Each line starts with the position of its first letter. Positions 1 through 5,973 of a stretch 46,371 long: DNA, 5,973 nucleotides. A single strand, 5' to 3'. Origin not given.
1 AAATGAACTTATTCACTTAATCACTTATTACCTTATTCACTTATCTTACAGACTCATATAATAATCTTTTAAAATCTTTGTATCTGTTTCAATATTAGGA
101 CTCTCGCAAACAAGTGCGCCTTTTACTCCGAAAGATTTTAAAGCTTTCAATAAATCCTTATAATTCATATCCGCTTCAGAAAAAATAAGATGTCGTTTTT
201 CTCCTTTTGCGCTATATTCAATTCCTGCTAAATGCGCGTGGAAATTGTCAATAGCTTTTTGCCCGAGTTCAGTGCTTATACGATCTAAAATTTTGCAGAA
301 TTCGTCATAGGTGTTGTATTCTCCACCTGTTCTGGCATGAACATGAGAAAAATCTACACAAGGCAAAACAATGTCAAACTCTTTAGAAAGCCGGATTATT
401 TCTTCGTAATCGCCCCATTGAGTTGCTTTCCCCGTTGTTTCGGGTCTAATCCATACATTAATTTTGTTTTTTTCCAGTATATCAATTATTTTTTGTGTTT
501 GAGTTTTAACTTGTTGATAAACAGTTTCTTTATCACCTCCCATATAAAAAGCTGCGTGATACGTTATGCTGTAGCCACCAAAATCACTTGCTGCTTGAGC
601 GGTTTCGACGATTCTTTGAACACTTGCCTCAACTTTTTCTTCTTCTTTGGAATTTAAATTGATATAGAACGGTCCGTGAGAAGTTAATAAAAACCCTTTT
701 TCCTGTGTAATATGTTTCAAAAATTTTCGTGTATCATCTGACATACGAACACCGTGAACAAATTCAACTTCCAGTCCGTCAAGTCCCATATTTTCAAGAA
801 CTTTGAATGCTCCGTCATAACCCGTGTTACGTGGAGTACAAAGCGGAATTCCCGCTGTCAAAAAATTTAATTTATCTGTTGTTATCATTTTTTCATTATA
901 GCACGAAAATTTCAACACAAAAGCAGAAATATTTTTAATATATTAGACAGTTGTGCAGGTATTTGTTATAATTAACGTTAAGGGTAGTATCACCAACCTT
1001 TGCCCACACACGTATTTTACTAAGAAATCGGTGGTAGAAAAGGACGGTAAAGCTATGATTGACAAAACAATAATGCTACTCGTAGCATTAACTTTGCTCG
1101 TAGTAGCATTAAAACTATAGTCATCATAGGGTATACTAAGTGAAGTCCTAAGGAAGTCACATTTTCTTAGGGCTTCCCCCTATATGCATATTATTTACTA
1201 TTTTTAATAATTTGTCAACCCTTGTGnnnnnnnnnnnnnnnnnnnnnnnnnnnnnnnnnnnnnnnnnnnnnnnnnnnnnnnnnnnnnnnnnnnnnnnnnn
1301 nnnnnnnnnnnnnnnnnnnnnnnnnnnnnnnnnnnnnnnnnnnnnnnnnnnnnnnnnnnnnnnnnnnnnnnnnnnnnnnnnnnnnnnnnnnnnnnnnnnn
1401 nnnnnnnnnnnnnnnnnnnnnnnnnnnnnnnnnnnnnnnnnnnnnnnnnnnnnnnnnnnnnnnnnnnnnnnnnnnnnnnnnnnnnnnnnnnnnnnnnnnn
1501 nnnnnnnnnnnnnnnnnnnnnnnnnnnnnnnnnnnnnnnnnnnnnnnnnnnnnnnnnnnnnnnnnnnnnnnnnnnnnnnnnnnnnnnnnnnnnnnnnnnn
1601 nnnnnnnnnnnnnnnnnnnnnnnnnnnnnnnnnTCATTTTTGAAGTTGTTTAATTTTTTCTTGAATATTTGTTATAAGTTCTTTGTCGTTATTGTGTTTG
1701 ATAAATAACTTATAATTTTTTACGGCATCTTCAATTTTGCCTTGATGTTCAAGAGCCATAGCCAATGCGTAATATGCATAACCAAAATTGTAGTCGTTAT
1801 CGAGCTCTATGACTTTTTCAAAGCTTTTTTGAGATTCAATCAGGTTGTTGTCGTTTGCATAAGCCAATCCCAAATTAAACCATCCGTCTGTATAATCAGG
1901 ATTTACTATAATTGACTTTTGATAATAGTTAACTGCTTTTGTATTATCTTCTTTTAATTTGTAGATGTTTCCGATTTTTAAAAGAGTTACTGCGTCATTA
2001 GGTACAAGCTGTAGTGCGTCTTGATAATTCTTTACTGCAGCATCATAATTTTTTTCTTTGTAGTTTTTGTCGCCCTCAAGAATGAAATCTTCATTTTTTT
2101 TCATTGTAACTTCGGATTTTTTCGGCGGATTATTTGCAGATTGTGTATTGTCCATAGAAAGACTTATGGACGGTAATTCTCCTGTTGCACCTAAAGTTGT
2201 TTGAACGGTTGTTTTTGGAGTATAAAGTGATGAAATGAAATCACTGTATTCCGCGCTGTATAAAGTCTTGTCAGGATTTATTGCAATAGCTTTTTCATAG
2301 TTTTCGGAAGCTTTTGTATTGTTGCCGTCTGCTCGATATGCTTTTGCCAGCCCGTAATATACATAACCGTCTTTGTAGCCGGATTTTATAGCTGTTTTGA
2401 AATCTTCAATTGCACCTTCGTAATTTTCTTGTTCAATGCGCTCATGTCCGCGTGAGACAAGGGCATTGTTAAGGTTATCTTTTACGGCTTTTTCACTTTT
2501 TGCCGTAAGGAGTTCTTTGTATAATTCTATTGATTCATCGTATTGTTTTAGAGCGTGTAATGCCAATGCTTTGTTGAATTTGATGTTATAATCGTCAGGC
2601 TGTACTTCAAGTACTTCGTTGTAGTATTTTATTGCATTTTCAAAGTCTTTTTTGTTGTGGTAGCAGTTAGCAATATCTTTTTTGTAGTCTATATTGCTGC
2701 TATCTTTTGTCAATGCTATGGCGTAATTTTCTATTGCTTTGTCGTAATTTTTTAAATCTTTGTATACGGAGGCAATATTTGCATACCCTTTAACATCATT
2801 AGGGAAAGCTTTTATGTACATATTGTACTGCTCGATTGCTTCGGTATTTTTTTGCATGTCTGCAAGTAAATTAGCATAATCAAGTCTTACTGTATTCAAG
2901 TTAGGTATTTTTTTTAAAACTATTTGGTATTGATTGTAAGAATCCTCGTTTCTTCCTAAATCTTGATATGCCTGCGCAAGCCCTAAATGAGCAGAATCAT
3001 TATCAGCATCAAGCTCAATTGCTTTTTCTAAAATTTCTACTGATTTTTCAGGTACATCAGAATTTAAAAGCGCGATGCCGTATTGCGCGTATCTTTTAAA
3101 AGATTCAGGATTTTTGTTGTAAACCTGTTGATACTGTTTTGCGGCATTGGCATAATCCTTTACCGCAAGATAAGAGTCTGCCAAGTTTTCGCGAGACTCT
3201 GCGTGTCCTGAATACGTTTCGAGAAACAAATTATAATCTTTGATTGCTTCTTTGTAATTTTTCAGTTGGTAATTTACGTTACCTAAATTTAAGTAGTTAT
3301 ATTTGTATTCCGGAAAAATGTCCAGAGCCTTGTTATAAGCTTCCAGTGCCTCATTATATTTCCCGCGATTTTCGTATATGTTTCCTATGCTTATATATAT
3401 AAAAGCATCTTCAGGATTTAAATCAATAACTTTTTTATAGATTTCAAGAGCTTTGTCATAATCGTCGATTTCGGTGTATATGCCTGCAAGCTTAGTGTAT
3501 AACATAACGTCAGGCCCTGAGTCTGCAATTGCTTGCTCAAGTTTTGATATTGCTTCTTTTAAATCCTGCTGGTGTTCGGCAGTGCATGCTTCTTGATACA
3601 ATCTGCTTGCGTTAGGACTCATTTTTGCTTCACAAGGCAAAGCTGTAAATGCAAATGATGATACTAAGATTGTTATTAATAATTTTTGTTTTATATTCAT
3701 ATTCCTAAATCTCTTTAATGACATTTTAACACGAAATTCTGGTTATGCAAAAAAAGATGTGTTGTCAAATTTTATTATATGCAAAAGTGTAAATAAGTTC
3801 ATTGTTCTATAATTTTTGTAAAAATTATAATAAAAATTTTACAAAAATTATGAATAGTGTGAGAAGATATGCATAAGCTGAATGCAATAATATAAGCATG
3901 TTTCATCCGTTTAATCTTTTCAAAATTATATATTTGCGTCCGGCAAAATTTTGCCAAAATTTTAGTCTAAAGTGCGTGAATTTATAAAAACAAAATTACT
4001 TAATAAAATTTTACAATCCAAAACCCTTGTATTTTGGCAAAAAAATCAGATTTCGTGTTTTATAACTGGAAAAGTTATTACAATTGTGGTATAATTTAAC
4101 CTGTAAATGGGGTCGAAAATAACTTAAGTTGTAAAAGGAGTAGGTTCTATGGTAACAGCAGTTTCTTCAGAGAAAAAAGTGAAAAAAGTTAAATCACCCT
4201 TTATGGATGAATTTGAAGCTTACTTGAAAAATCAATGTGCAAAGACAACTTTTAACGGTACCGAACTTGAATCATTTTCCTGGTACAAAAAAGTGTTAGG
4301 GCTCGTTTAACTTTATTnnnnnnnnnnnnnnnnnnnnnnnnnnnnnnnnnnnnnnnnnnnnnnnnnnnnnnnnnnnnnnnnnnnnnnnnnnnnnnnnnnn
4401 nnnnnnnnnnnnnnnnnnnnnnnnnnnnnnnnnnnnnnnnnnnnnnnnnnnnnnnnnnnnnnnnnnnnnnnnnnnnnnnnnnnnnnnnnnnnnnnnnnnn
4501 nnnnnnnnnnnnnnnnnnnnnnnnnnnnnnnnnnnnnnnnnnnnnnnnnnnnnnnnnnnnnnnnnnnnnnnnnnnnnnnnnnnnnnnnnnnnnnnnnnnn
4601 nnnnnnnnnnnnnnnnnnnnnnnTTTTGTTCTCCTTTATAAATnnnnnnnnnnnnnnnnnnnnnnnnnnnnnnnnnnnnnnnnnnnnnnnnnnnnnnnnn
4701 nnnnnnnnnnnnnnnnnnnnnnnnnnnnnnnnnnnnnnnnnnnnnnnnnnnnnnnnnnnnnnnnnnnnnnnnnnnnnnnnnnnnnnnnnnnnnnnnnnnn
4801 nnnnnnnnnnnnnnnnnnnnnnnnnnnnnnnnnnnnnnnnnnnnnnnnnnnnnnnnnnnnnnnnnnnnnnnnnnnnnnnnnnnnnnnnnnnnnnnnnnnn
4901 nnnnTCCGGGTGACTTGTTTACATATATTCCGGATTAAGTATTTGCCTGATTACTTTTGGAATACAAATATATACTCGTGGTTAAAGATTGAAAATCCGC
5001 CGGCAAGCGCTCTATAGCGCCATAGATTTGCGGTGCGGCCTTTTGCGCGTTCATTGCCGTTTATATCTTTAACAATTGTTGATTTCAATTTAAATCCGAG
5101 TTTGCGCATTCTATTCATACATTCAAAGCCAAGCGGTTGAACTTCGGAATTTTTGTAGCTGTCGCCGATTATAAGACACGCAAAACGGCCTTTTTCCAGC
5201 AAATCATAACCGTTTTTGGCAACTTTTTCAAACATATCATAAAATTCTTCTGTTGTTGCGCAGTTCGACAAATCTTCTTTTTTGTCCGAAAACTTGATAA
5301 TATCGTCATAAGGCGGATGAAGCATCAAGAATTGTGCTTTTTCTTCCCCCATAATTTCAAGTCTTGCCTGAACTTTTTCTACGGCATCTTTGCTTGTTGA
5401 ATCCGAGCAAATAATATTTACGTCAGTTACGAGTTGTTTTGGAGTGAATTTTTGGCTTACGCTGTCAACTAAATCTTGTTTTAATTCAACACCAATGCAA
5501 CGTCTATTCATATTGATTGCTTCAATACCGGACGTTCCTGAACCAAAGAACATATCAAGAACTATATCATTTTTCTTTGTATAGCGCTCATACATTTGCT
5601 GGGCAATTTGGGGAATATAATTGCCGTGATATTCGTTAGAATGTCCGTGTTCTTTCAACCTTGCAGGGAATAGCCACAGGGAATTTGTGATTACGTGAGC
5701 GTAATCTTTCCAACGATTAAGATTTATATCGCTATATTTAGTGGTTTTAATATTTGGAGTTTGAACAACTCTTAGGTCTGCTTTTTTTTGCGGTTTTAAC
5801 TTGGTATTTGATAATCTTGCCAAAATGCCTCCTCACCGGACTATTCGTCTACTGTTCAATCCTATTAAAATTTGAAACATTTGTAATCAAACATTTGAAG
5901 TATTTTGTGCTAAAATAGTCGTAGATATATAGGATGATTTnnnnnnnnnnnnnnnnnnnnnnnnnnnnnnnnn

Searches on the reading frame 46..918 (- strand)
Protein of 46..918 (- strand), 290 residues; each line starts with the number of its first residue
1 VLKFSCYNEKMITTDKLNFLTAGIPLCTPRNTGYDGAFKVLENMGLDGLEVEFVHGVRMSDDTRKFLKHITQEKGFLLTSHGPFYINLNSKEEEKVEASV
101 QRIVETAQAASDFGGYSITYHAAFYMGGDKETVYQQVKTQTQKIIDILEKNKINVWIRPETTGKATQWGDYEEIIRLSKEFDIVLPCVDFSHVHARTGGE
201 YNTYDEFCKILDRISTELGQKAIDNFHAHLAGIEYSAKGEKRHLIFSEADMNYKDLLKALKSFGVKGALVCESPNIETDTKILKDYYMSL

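Call 12: search_protein_families(library=pfam, proteins=[window:46-918:-], max_evalue=0.00001)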
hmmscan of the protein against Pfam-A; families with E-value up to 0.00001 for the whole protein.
window:46-918:- (290 aa): 1 family
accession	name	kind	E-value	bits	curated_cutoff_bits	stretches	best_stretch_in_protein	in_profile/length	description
PF01261.30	AP_endonuc_2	-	1.5e-32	113.7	31.1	1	39-277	2-233/249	Xylose isomerase-like TIM barrel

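Call 46: find_encoding_contigs(protein=window:46-918:-, flank=10000, max_places=3)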
Protein window:46-918:- (290 aa): no gene with exactly this product is on record in the collection.

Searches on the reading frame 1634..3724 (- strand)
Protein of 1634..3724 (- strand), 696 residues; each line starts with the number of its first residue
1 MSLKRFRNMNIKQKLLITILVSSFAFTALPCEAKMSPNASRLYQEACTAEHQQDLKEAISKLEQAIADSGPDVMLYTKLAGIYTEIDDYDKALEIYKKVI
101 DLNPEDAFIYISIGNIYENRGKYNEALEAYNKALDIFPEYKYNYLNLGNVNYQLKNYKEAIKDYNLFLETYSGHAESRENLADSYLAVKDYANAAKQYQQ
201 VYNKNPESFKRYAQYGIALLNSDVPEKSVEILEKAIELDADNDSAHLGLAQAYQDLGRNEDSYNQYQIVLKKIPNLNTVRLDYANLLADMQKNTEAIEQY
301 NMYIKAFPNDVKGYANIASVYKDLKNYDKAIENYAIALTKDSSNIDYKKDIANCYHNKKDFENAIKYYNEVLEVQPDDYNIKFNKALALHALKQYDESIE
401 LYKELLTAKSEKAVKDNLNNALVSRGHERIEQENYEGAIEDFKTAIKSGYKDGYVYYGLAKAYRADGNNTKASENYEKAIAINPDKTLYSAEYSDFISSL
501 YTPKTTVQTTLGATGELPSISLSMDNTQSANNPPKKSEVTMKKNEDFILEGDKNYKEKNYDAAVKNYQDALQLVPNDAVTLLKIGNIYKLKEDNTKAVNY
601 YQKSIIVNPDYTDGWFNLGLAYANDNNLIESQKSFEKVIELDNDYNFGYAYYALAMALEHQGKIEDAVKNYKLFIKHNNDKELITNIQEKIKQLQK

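Call 7: search_protein_families(library=pfam, proteins=[window:1634-3724:-], max_evalue=0.01)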
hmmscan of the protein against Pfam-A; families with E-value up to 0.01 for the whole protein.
window:1634-3724:- (696 aa): 31 families (the best 25 are shown)
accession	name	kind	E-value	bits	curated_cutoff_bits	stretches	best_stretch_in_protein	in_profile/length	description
PF07719.23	TPR_2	-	5.5e-70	226.2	27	8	107-140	1-34/34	Tetratricopeptide repeat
PF00515.34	TPR_1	-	3.5e-66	216.9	27.8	8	108-140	2-34/34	Tetratricopeptide repeat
PF13181.12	TPR_8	-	2.6e-56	183.5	25.7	6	109-139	3-33/34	Tetratricopeptide repeat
PF13432.12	TPR_16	-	1.5e-51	172.8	32.7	6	360-410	12-62/65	Tetratricopeptide repeat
PF13414.12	TPR_11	-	2.2e-46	155.7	26.8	8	114-154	1-41/42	TPR repeat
PF13424.12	TPR_12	-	6.6e-46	154.8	30.1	6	75-138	5-76/77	Tetratricopeptide repeat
PF13428.12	TPR_14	-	4.7e-45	147.8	23.5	1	111-148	5-42/44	Tetratricopeptide repeat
PF14559.12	TPR_19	-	7.8e-41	138.7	25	5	121-162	5-46/68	Tetratricopeptide repeat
PF13431.12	TPR_17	-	3.8e-35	117.7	24.4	2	96-128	2-34/34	Tetratricopeptide repeat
PF13176.12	TPR_7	-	1.7e-33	112.2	27.9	1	77-106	3-34/36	Tetratricopeptide repeat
PF13174.12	TPR_6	-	5e-33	111.9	26.3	0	78-105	5-32/33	Tetratricopeptide repeat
PF13371.12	TPR_9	-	3.4e-30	104.3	35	3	113-172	1-60/73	Tetratricopeptide repeat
PF24575.1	TPR_Slam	-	1.7e-25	89.9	35.2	2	241-299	45-103/104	Surface lipoprotein assembly modifier, N-terminal TPR repeats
PF23914.1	TPR_CcmH_CycH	-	8.7e-19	68.3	42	1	103-212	46-158/158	Cytochrome c-type biogenesis protein H TPR domain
PF13374.12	TPR_10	-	3.6e-16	59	27.5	0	110-136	5-31/42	Tetratricopeptide repeat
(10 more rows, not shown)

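Call 8: search_protein_families(library=ncbifam, proteins=[window:1634-3724:-], max_evalue=0.01)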
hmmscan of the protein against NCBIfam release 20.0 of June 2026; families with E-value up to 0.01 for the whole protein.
window:1634-3724:- (696 aa): 39 families (the best 25 are shown)
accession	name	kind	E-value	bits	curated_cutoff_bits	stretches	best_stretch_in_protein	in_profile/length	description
NF040959.1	MamA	equivalog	2.4e-52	177.4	200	5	39-164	71-196/204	magnetosome protein MamA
TIGR02917.1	PEP_TPR_lipo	equivalog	5.9e-45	153.5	312.2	3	39-207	635-802/899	XrtA/PEP-CTERM system TPR-repeat protein PrsT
TIGR02521.1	type_IV_pilW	equivalog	8.6e-36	123.6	154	6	51-208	43-205/234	type IV pilus biogenesis/stability protein PilW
NF033920.0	C39_PA2778_fam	equivalog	5.2e-31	108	150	4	556-641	168-253/255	PA2778 family cysteine peptidase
NF053607.1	CHU_0125_OmpA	equivalog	1.9e-27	96.1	620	5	325-419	33-127/639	CHU_0125 family OmpA-like outer membrane integrity protein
TIGR02552.1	LcrH_SycD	equivalog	2.8e-26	91.9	104.8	6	119-208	30-119/136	SycD/LcrH family type III secretion system chaperone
NF033762.1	social_mot_Tgl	equivalog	1.9e-25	89.6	225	5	557-672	113-228/252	social motility TPR repeat lipoprotein Tgl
NF033758.1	gliding_GltE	equivalog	2.9e-23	82.5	225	3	234-485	77-322/411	adventurous gliding motility TPR repeat lipoprotein GltE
NF047371.1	FlcA_CTERM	equivalog_domain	8.9e-23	80.6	300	5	33-136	431-536/646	periplasmic flagellar collar protein FlcA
TIGR00990.1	3a0801s09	subfamily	2.4e-20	72.7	757.25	3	53-199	345-491/615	mitochondrial import receptor subunit TOM70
TIGR03939.1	PGA_TPR_OMP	equivalog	2.3e-19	69.2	366.65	2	25-243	6-222/800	poly-beta-1,6 N-acetyl-D-glucosamine export porin PgaA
NF052312.1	T9SS_PorW_SprE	equivalog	6.9e-19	68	250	3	144-379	107-362/716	type IX secretion system periplasmic lipoprotein PorW/SprE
TIGR02795.1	tol_pal_ybgF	equivalog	1.3e-17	64.4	90.1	1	152-211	13-75/119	tol-pal system protein YbgF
NF047558.1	TPR_END_plus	domain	2e-15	56.4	32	1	455-496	1-42/56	TPR end-of-group domain-containing protein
NF052400.1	M48_BAM_BepA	equivalog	6e-15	55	570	3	192-339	288-437/483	beta-barrel assembly-enhancing protease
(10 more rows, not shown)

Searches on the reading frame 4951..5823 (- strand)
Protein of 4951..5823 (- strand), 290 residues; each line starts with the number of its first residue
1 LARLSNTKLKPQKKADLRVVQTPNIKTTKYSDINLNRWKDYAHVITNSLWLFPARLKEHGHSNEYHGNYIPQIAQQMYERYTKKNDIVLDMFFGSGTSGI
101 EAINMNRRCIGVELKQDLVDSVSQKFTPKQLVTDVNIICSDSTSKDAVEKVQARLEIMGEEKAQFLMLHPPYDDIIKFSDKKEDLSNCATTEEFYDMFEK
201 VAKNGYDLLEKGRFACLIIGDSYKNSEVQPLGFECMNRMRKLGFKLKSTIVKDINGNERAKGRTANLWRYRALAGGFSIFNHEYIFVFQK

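Call 7: search_protein_families(library=pfam, proteins=[window:4951-5823:-], max_evalue=0.01)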
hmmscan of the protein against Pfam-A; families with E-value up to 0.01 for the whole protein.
window:4951-5823:- (290 aa): 2 families
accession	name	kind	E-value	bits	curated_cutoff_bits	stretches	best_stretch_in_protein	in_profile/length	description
PF01555.25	N6_N4_Mtase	-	1.2e-22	81.4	26.7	2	25-121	120-218/221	DNA methylase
PF03602.21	Cons_hypoth95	-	0.0003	20.9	24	1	84-174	41-125/182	Conserved hypothetical protein 95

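Call 8: search_protein_families(library=ncbifam, proteins=[window:4951-5823:-], max_evalue=0.01)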
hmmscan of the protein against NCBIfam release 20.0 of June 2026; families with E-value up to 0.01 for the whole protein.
window:4951-5823:- (290 aa): 4 families
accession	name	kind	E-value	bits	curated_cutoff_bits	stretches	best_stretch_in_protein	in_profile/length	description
NF050803.1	DnaMtaseCcrMCaul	equivalog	1.9e-08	33.6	830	1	73-138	194-259/350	adenine-specific DNA-methyltransferase CcrM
NF010253.0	PRK13699.1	subfamily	7.5e-07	29.1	244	1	65-124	143-203/226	DNA methyltransferase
NF008572.0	PRK11524.1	equivalog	9.9e-06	24.9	292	1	48-120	178-250/294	adenine-specific DNA-methyltransferase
NF043040.1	corrin_prot_MT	hypoth_equivalog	0.0023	17.4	180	1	70-145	27-102/216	corrinoid protein-associated methyltransferase CpaM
